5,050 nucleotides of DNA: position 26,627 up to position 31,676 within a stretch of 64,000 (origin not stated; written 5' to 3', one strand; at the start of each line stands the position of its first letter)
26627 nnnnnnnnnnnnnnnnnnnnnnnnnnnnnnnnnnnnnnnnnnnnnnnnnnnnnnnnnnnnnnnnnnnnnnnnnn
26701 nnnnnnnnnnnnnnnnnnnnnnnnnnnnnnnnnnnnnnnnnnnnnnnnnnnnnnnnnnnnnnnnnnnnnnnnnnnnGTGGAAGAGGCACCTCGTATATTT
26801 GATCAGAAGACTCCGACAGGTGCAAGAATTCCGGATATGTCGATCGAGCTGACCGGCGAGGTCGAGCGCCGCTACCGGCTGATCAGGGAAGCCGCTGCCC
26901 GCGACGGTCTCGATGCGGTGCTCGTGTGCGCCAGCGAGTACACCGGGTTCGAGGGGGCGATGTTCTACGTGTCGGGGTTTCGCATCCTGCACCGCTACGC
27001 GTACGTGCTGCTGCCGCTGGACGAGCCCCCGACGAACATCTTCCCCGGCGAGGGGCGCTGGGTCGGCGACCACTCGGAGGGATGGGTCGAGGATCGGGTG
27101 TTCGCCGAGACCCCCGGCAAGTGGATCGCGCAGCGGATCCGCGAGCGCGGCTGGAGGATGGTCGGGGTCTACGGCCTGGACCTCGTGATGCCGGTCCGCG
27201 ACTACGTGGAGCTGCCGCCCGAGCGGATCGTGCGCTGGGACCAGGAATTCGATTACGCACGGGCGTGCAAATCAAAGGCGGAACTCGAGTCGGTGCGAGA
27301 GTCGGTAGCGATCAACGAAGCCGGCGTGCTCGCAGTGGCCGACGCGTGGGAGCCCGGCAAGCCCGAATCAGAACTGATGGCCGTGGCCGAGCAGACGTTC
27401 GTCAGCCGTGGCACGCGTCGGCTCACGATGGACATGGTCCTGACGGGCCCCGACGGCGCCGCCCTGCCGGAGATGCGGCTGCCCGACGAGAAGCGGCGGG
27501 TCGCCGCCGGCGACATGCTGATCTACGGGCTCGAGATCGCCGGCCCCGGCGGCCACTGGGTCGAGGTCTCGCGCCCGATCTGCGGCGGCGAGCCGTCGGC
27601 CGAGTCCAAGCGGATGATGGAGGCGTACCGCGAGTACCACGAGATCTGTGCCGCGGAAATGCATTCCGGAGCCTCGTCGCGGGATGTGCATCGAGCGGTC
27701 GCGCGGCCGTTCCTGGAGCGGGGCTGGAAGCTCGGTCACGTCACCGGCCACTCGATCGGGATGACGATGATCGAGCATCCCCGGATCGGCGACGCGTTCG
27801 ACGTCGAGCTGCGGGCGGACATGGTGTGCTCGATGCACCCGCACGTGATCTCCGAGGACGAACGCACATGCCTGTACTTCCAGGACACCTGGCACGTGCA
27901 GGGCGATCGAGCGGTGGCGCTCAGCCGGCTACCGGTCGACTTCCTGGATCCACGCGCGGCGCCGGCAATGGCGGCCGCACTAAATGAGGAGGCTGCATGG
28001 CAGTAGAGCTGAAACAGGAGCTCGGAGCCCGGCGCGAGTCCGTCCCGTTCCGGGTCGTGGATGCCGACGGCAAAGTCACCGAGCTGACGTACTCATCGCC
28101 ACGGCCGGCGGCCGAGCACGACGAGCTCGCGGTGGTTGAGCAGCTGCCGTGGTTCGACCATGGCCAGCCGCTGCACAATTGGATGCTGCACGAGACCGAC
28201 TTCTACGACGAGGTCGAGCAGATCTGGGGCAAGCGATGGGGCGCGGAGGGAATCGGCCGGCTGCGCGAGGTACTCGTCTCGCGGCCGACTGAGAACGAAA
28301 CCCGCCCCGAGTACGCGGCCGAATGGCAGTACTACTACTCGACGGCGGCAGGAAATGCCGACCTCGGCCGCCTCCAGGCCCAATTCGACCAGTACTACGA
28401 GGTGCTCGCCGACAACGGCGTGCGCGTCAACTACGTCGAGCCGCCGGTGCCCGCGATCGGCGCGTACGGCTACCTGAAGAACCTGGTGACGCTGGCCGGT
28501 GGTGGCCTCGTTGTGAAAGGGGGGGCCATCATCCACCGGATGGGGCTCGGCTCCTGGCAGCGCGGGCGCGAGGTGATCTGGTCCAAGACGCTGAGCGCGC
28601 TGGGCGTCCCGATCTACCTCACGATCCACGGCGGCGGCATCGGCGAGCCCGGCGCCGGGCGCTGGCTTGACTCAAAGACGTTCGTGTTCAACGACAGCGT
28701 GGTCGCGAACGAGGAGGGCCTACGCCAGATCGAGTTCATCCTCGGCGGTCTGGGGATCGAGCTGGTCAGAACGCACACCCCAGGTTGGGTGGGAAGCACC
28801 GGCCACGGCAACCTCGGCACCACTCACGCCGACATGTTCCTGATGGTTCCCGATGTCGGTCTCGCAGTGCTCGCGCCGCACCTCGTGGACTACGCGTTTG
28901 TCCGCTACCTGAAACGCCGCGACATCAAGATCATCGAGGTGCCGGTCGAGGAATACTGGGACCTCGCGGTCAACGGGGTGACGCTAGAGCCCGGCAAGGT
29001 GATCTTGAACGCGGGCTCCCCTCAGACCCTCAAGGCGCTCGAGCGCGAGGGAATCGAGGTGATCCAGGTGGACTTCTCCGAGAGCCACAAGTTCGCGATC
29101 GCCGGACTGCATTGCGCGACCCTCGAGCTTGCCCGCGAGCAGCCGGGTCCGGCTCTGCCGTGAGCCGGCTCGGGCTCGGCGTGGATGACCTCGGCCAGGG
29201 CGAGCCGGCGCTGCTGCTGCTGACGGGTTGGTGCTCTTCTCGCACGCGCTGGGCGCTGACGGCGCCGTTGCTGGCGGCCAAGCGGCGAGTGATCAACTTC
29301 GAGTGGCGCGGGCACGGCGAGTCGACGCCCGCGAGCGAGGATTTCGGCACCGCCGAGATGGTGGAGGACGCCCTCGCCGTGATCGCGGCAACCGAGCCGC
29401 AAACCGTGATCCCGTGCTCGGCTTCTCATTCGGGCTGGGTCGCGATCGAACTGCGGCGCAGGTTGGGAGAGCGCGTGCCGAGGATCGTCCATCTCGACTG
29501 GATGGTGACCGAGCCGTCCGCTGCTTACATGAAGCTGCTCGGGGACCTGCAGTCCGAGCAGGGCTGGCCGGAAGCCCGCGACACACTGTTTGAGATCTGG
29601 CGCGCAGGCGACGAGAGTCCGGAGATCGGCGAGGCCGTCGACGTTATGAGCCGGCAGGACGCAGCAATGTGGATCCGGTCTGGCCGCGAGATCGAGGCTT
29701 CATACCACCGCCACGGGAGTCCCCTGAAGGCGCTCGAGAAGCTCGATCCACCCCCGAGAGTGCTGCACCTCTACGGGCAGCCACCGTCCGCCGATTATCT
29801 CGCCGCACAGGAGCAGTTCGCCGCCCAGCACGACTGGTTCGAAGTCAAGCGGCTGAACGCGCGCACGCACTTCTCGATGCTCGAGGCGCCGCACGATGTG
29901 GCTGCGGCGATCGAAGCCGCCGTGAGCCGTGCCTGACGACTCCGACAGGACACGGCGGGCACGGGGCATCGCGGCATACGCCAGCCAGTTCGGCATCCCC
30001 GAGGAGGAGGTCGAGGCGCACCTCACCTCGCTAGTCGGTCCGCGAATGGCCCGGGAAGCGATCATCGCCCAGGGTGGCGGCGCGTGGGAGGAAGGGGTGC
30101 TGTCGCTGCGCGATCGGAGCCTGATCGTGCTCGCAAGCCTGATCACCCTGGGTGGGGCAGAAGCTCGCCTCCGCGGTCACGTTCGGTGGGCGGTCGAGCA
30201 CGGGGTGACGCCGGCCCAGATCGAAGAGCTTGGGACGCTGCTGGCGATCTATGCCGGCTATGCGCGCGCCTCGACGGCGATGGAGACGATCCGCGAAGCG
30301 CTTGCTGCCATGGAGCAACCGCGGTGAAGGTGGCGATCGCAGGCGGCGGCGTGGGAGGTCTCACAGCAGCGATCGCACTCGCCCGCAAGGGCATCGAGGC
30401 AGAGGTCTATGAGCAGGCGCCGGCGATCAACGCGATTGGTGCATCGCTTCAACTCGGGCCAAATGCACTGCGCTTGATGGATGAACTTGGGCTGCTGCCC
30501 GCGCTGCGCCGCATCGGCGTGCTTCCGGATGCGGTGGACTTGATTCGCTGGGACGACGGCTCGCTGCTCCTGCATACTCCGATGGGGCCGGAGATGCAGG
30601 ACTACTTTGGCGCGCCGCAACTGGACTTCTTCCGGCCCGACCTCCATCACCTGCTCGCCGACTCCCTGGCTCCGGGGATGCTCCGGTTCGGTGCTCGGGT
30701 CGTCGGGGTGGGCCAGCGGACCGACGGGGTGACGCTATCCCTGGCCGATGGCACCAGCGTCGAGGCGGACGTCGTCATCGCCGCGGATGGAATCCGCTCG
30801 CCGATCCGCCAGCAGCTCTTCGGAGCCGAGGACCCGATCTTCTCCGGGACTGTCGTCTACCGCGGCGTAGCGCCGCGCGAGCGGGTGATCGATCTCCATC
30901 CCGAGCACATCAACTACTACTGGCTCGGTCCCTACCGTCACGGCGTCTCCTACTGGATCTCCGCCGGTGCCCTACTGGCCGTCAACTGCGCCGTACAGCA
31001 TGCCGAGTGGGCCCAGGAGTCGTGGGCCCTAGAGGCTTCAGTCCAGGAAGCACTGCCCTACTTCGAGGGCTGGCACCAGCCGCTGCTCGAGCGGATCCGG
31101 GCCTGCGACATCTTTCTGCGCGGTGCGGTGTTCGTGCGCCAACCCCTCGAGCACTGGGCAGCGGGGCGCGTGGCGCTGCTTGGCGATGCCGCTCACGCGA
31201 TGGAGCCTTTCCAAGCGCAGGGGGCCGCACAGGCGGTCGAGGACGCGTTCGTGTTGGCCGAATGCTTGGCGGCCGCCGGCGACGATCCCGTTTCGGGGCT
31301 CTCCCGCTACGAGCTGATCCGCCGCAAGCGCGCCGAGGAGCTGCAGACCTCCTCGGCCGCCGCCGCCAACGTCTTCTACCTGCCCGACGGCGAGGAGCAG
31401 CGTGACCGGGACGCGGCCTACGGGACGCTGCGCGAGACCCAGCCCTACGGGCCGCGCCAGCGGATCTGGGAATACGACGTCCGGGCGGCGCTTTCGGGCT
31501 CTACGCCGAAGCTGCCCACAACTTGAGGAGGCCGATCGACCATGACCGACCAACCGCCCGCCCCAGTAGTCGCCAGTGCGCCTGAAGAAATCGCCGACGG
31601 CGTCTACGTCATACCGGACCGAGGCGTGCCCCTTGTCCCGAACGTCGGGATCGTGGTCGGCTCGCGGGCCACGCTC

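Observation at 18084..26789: LeuA-type synthase and tandem ketopantoate reductases inside a hydrolase operon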

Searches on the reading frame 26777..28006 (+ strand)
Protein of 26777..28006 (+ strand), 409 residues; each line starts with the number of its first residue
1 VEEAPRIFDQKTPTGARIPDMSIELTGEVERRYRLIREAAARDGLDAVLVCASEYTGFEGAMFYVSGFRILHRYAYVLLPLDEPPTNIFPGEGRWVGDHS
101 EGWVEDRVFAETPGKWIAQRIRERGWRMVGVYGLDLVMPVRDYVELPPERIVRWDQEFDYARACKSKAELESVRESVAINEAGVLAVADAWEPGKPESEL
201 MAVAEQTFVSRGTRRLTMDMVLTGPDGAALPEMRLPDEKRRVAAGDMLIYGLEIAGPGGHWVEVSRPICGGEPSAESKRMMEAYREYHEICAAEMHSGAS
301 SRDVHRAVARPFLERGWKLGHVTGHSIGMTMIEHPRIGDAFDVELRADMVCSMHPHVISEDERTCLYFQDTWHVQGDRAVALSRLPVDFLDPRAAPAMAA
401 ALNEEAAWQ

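Call 32: search_protein_families(library=ncbifam, proteins=[window:26777-28006:+], max_evalue=1e-10)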
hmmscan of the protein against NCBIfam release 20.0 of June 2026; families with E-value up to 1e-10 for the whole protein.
window:26777-28006:+ (409 aa): 1 family
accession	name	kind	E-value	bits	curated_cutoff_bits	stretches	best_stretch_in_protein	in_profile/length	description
NF040821.1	dipep_PepQ_Arch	equivalog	8.3e-13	48.1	630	1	161-357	119-314/346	Xaa-Pro dipeptidase PepQ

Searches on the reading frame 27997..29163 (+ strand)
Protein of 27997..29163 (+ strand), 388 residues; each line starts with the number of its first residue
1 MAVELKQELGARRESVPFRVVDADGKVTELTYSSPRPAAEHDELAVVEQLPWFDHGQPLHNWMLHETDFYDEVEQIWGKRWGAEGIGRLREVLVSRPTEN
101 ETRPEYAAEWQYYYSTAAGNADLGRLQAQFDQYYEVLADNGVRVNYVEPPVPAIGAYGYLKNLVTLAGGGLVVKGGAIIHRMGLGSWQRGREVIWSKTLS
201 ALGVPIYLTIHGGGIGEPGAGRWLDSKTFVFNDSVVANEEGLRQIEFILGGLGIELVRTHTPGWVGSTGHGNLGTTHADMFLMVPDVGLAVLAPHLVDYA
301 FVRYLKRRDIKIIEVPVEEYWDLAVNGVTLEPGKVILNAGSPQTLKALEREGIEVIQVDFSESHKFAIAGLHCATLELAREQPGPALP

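Call 91: search_protein_families(library=pfam, proteins=[window:27997-29163:+])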
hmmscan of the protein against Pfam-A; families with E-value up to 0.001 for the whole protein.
window:27997-29163:+ (388 aa): 1 family
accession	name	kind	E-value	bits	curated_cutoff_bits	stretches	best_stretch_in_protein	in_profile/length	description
PF02274.22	ADI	-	4.5e-08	33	22.8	1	300-380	292-377/377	Arginine deiminase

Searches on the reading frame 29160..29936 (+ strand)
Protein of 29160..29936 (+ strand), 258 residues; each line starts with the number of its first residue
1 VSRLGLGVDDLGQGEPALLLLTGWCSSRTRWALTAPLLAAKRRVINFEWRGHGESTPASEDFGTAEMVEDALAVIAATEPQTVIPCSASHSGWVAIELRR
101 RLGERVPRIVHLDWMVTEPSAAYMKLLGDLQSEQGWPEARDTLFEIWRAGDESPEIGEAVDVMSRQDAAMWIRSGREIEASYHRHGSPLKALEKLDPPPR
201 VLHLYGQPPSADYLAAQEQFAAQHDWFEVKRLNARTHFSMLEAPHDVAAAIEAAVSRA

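Call 91: search_protein_families(library=pfam, proteins=[window:29160-29936:+])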
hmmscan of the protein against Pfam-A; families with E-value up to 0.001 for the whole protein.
window:29160-29936:+ (258 aa): 2 families
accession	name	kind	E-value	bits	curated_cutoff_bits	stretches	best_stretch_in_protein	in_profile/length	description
PF12697.13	Abhydrolase_6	-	1.1e-11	46.2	26.3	1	18-250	1-217/217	Alpha/beta hydrolase family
PF00561.26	Abhydrolase_1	-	5.7e-08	33.2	25.8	1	16-84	1-72/245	alpha/beta hydrolase fold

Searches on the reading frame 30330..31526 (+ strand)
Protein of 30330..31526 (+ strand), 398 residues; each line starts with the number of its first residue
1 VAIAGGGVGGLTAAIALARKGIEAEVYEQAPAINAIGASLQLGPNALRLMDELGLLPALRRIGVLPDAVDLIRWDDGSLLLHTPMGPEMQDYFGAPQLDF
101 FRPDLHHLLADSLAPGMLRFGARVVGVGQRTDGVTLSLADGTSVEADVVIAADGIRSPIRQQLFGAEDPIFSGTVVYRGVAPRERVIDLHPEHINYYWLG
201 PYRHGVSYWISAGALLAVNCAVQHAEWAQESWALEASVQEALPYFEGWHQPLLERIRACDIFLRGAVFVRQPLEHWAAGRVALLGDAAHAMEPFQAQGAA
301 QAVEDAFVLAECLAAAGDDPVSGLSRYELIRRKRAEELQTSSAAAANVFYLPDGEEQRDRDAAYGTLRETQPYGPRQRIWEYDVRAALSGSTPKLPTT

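Call 91: search_protein_families(library=pfam, proteins=[window:30330-31526:+])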
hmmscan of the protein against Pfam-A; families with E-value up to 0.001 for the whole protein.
window:30330-31526:+ (398 aa): 4 families
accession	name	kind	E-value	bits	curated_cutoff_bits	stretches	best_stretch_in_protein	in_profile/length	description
PF01494.25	FAD_binding_3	-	1.6e-26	93.8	22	1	2-339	5-346/349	FAD binding domain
PF04820.20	Trp_halogenase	-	1.1e-06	28.2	21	0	275-333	317-373/458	Tryptophan halogenase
PF01593.30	Amino_oxidase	-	4.1e-06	26.8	19.8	0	107-152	208-253/443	Flavin containing amine oxidoreductase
PF13450.12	NAD_binding_8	-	9.9e-05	23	21.9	1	3-32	1-30/68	NAD(P)-binding Rossmann-like domain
